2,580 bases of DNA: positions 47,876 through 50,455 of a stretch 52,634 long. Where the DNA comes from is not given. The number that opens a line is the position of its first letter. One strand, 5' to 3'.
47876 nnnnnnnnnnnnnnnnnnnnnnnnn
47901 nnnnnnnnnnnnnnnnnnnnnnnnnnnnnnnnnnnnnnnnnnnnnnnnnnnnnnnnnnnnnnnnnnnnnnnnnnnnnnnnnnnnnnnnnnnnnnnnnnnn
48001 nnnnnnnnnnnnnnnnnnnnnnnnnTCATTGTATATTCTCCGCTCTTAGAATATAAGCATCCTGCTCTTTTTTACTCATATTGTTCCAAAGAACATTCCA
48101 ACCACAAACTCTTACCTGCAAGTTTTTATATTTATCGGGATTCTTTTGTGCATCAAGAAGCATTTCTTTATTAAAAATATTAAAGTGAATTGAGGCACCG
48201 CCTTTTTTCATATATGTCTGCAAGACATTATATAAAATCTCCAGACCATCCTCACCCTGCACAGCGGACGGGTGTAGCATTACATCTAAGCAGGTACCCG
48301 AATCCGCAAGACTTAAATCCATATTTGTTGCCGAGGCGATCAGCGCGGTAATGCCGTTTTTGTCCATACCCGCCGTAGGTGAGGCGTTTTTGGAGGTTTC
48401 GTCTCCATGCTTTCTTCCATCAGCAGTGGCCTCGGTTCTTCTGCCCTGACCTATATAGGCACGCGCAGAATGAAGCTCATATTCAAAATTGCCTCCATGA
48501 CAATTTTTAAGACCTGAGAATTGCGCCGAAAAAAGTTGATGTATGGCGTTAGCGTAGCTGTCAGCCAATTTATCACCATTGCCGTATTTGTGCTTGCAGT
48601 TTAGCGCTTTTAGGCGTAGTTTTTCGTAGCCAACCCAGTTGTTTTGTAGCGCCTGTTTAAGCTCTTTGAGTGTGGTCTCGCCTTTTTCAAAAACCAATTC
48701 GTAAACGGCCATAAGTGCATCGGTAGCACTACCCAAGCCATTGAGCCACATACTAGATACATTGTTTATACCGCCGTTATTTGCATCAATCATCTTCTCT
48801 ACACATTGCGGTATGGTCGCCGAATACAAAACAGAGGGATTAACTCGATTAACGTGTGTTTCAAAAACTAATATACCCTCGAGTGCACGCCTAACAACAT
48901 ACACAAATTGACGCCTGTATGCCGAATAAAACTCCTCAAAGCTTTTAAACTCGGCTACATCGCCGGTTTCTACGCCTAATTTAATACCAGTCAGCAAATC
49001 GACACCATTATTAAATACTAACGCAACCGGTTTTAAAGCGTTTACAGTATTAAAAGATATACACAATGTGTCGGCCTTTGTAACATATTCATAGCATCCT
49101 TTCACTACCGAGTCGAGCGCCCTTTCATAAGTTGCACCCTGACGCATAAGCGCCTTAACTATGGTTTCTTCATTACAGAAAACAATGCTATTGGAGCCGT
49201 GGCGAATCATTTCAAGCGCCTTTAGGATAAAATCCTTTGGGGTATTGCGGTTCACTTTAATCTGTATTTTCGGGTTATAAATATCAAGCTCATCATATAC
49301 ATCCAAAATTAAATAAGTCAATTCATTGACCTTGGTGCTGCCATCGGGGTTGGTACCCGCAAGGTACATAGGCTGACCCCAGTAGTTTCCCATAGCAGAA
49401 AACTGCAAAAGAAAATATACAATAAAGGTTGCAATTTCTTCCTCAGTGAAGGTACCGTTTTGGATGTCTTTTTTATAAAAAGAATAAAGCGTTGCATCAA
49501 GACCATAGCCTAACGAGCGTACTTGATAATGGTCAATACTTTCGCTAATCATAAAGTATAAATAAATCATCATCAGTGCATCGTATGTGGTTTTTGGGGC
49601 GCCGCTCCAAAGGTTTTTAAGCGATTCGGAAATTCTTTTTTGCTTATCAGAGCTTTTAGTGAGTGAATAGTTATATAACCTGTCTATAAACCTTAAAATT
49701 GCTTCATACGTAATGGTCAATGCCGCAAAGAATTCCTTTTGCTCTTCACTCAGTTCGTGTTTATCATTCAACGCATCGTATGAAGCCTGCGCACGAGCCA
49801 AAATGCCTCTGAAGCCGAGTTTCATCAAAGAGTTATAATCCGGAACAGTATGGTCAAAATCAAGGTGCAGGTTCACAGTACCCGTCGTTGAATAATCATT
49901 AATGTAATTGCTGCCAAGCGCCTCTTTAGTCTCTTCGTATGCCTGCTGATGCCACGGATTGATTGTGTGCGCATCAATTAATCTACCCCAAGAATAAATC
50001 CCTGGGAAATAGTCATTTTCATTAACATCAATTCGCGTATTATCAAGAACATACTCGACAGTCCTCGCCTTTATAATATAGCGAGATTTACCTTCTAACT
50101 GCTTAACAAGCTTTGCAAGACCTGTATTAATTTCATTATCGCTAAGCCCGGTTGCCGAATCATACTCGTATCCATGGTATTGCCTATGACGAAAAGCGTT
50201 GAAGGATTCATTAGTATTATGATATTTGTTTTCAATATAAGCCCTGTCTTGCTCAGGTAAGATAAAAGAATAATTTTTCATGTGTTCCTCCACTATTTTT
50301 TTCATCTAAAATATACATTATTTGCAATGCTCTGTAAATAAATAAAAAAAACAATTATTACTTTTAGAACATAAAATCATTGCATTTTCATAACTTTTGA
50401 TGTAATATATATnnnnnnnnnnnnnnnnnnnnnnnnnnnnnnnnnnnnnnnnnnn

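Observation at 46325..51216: Orphan glycyl-radical enzyme operon (GRE, activase, SMP-30 lactonase) with a divergent AraC regulator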

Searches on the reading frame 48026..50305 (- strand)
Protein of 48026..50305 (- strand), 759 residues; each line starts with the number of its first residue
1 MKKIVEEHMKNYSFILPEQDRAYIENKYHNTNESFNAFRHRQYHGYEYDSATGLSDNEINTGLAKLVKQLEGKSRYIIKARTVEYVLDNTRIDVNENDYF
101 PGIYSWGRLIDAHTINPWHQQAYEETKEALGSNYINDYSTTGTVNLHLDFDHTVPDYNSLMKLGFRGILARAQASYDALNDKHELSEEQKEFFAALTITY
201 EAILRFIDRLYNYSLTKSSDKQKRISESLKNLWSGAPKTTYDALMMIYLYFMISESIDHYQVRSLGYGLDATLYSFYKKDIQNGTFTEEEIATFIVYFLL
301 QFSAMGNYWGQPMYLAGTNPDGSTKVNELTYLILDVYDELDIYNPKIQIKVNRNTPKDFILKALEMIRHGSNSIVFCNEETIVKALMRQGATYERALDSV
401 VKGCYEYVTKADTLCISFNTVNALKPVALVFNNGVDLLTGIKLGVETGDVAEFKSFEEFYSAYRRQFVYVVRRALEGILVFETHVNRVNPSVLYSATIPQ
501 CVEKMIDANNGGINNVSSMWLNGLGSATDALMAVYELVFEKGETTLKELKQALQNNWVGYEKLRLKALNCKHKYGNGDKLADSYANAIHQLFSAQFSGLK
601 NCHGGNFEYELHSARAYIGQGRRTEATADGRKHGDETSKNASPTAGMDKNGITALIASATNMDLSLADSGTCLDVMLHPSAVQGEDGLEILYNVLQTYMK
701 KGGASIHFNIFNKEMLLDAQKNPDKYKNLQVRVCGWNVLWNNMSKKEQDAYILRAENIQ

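Call 3: search_protein_families(library=pfam, proteins=[window:48026-50305:-])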
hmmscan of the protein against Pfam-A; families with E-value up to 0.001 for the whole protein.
window:48026-50305:- (759 aa): 2 families
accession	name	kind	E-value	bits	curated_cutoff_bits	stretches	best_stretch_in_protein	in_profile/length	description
PF02901.20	PFL-like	-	4e-97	326.9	24.3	1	150-619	157-645/647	Pyruvate formate lyase-like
PF01228.26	Gly_radical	-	8.8e-23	81.3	22.2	1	638-739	2-104/106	Glycine radical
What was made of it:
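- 48026..50305 (-): Glycyl radical enzyme of an uncharacterised clade (759-aa ORF; probable start at 50281, giving 751 aa). Pfam PFL-like and Gly_radical (call 3).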

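Call 4: search_protein_families(library=ncbifam, proteins=[window:48026-50305:-])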
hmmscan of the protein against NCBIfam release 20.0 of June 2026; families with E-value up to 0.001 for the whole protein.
window:48026-50305:- (759 aa): 12 families
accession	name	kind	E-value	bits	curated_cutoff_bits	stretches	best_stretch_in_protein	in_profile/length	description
NF043068.1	glycl_HYPD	equivalog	2e-102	343.7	1100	1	152-757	155-782/784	trans-4-hydroxy-L-proline dehydratase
TIGR01774.1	PFL2-3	subfamily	2.1e-95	320.6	678.2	1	150-756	155-783/786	formate C-acetyltransferase/glycerol dehydratase family glycyl radical enzyme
NF048009.1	SfplDhtHpfGKleb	equivalog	7.4e-86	288.9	1000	1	149-756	181-821/824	(2S)-3-sulfopropanediol dehydratase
NF048011.1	SfplDhtHpsGDes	equivalog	1.2e-80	272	1000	1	153-757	186-819/821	(2S)-3-sulfopropanediol dehydratase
TIGR04394.1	choline_CutC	equivalog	4.9e-70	237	1050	1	152-754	159-783/789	choline trimethylamine-lyase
NF007437.0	PRK09983.1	equivalog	1.9e-62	211.5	1109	1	151-756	155-762/765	formate C-acetyltransferase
NF033715.1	glycyl_HPDL_Lrg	equivalog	4.4e-60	203.5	1150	2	560-756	703-898/901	4-hydroxyphenylacetate decarboxylase large subunit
NF033718.1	indole_decarb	equivalog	3e-55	187.8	1100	1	152-756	216-865/868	indoleacetate decarboxylase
TIGR01255.1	pyr_form_ly_1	equivalog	1.2e-24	86.8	994.2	1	243-754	239-738/744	formate C-acetyltransferase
NF038360.1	rad_fix_GrcA3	exception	6.1e-17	61.5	158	1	688-754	6-72/78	autonomous glycyl radical cofactor GrcA3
TIGR04365.1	spare_glycyl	equivalog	3.4e-08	33.8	170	1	696-754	62-120/126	autonomous glycyl radical cofactor GrcA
NF008341.1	PRK11127.1-1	equivalog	4.3e-07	29.8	145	1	701-751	21-71/80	autonomous glycyl radical cofactor GrcA2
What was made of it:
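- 48026..50305 (-): Below all NCBIfam cut-offs (call 4).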

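Call 5: search_solved_structures(query=window:48026-50305:-, show_alignments=2)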
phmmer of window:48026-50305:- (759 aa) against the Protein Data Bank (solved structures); distinct sequences matched with E-value up to 0.001: 36.
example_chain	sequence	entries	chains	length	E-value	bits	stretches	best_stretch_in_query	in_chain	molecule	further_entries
6vxc_A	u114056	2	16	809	1.5e-79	271.7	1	225-756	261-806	Trans-4-hydroxy-L-proline dehydratase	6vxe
2f3o_A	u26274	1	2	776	1.1e-71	245.7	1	150-754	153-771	pyruvate formate-lyase 2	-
1r8w_A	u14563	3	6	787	6.3e-70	239.8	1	124-758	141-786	glycerol dehydratase | B12-independent glycerol dehydratase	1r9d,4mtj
5i2a_A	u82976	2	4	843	1.1e-61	212.6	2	149-557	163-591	Diol-dehydratase | Diol dehydratase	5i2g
9f3w_A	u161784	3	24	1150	1.8e-60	208.6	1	152-754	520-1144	Choline trimethylamine-lyase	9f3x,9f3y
6lon_B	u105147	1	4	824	4.2e-60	207.4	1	153-757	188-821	PFL2/glycerol dehydratase family glycyl radical enzyme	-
5ymr_B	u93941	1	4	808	1e-59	206.1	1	153-754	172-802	Formate acetyltransferase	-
7kq3_A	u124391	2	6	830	1e-59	206.1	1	153-754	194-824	Isethionate sulfite-lyase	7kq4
5a0z_A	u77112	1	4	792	1.4e-59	205.6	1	152-754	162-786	CHOLINE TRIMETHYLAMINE LYASE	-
5a0u_A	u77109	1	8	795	1.4e-59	205.6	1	152-754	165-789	CHOLINE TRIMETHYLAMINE LYASE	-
8id0_A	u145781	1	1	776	6.9e-59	203.3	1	165-757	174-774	formate C-acetyltransferase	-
7vua_A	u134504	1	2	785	7.2e-59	203.3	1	150-753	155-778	HplG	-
8iof_A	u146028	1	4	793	2e-56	195.2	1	151-756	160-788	Benzylsuccinate synthase alpha subunit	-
9rco_A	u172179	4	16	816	6e-55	190.3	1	149-756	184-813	Glycyl radical protein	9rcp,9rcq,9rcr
9ht9_A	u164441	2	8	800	1.2e-53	186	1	153-754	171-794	Choline trimethylamine-lyase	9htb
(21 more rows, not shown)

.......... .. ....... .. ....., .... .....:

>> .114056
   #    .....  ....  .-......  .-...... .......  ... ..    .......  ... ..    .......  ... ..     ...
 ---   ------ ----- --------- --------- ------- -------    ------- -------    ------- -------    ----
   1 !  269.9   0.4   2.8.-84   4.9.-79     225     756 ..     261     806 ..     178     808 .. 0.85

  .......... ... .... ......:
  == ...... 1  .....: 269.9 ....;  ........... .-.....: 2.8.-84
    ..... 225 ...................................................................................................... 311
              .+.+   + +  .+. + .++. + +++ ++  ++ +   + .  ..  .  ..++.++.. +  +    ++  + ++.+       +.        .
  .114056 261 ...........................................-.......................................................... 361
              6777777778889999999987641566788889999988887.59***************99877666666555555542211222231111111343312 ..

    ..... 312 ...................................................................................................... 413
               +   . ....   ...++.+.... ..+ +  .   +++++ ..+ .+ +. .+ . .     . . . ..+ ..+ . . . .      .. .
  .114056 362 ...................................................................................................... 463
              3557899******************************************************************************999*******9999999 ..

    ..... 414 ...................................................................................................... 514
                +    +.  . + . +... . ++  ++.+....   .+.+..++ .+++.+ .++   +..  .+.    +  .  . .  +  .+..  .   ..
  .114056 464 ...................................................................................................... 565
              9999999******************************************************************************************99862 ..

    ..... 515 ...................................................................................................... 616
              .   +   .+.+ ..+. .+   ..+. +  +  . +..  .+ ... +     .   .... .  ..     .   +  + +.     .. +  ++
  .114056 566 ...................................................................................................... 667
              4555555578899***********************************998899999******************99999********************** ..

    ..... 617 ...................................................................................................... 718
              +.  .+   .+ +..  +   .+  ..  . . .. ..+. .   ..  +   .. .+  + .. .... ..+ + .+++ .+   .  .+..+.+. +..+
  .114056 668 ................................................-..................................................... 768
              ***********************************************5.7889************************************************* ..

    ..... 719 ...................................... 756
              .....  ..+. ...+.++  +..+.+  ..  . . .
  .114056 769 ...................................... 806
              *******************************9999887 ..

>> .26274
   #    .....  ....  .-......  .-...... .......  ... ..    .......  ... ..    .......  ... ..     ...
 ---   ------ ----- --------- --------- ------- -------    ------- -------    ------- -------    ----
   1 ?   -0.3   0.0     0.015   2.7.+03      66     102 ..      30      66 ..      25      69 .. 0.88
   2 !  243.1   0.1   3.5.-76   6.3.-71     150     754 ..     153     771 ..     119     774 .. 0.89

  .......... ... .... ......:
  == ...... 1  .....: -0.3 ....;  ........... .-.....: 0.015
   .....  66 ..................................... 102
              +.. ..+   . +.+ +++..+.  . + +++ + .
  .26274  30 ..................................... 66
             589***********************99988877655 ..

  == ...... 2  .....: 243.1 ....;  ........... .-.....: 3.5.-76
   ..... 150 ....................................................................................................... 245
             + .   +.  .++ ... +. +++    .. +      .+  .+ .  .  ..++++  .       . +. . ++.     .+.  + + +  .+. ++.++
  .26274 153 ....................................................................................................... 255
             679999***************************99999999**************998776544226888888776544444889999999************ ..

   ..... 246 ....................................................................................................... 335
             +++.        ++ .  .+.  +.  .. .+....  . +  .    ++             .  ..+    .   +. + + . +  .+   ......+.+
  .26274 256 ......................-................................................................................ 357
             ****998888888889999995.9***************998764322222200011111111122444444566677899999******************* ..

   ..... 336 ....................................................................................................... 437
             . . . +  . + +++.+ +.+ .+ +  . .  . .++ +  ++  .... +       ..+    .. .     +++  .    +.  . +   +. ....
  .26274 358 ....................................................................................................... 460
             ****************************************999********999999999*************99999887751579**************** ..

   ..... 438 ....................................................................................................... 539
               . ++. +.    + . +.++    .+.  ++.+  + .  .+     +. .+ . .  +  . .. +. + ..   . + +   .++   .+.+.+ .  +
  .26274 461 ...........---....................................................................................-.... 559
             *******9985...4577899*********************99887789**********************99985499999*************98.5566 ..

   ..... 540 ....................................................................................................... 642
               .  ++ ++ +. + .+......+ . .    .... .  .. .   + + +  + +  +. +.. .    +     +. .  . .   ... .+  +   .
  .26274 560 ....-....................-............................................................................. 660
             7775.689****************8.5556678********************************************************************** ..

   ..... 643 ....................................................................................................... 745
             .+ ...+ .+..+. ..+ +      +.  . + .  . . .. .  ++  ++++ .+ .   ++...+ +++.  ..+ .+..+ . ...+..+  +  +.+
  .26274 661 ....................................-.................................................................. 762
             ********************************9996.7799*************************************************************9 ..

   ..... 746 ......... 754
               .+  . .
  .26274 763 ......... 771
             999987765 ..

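Call 6: find_homologous_proteins(query=window:48026-50305:-)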
Query window:48026-50305:- (759 aa): 1479 proteins with E <= 0.001 among 8000 candidates; the best 120 are listed.
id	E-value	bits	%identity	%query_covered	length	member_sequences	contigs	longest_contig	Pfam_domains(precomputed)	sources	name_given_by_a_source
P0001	0.0e+0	1739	100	100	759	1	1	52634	PF02901.21,PF01228.27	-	-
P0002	0.0e+0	1502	86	99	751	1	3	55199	PF02901.21,PF01228.27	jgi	-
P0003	0.0e+0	1189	68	98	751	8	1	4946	PF02901.21,PF01228.27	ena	-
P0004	0.0e+0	1182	67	99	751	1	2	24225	PF02901.21,PF01228.27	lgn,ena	-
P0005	0.0e+0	1182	67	98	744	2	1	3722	PF02901.21,PF01228.27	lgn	-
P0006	0.0e+0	1164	67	98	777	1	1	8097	PF02901.21,PF01228.27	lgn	-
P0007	0.0e+0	1155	66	98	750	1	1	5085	PF02901.21,PF01228.27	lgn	-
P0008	0.0e+0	1148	66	98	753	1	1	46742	PF02901.21,PF01228.27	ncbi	-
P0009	0.0e+0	1141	66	98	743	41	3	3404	PF02901.21,PF01228.27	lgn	-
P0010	0.0e+0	1136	66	98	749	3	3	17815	PF02901.21,PF01228.27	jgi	-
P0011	0.0e+0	1134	66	98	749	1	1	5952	PF02901.21,PF01228.27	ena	-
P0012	0.0e+0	1134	66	98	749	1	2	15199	PF02901.21,PF01228.27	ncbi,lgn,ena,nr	ncbi:MAG: hypothetical protein J6M35_06800 [Clostridia bacterium]|nr:hypothetical protein [Clostridi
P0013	0.0e+0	1133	66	99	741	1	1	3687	PF02901.21,PF01228.27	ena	-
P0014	0.0e+0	1133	66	98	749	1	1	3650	PF02901.21,PF01228.27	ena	-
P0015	0.0e+0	1128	66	99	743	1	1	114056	PF02901.21,PF01228.27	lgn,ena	-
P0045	0.0e+0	1043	59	98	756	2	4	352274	PF02901.21,PF01228.27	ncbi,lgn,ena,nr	ncbi:MAG: hypothetical protein J6D31_09255 [Clostridia bacterium]|nr:hypothetical protein [Clostridi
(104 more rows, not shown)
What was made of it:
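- NCBI records call members 'hypothetical protein' (call 6).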

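Call 8: find_encoding_contigs(protein=P0002, flank=10000, max_places=3)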
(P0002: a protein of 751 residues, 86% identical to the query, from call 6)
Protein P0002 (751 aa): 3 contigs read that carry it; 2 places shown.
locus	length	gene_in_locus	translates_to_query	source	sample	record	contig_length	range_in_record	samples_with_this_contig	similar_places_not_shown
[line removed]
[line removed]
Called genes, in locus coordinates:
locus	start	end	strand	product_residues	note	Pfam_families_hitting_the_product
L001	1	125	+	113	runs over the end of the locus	PF03960:ArsC (faint)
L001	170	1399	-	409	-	PF01066:CDP-OH_P_transf, PF09335:VTT_dom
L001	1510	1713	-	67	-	-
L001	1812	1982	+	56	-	PF07561:DUF1540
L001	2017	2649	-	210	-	PF00226:DnaJ, PF13432:TPR_16 (weak)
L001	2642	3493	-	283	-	PF18937:DUF5685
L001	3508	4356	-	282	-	PF03631:Virul_fac_BrkB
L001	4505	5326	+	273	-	PF01048:PNP_UDP_1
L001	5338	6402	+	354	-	PF01008:IF-2B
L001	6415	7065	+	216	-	PF09365:DUF2461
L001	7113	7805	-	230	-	PF02308:MgtC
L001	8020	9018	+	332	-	PF00595:PDZ (faint), PF13180:PDZ_2, PF17820:PDZ_6, PF05580:Peptidase_S55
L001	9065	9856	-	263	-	PF12833:HTH_18, PF00165:HTH_AraC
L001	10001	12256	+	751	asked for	PF02901:PFL-like, PF01228:Gly_radical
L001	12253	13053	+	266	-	PF13353:Fer4_12, PF04055:Radical_SAM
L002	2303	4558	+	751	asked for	PF02901:PFL-like, PF01228:Gly_radical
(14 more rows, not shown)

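Call 9: find_encoding_contigs(protein=P0045, flank=10000, max_places=3)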
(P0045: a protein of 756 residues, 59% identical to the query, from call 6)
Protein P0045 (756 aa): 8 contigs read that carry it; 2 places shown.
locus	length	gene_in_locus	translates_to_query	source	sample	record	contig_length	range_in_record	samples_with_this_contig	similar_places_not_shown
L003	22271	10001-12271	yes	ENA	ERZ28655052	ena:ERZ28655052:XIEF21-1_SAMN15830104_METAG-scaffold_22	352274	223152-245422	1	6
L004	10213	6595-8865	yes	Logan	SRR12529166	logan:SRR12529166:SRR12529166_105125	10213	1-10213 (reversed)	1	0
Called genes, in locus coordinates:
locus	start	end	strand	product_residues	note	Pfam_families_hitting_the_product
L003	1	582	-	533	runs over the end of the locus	PF00009:GTP_EFTU, PF01926:MMR_HSR1 (weak), PF22042:EF-G_D2, PF03144:GTP_EFTU_D2 (weak), PF16658:RF3_C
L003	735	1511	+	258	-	PF00756:Esterase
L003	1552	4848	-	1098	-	PF00005:ABC_tran, PF02687:FtsX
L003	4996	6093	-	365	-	PF13303:PTS_EIIC_2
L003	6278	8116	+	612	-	PF09818:ABC_ATPase (faint), PF00664:ABC_membrane, PF00005:ABC_tran, PF02463:SMC_N (weak)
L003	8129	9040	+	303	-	PF01261:AP_endonuc_2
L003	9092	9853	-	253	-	PF00165:HTH_AraC (weak), PF12833:HTH_18, PF00165:HTH_AraC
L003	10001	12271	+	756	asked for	PF02901:PFL-like, PF01228:Gly_radical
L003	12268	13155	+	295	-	PF13353:Fer4_12, PF00037:Fer4 (faint), PF12837:Fer4_6 (faint), PF04055:Radical_SAM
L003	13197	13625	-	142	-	PF00571:CBS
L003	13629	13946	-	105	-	PF01035:DNA_binding_1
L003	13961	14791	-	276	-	PF01869:BcrAD_BadFG, PF03630:Fumble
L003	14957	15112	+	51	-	-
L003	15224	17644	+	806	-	PF00580:UvrD-helicase, PF13604:AAA_30 (faint), PF01443:Viral_helicase1 (faint), PF13245:AAA_19, PF00580:UvrD-helicase, PF13361:UvrD_C, PF13538:UvrD_C_2, PF21196:PcrA_UvrD_tudor (weak)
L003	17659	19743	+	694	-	PF02065:Melibiase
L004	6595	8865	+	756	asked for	PF02901:PFL-like, PF01228:Gly_radical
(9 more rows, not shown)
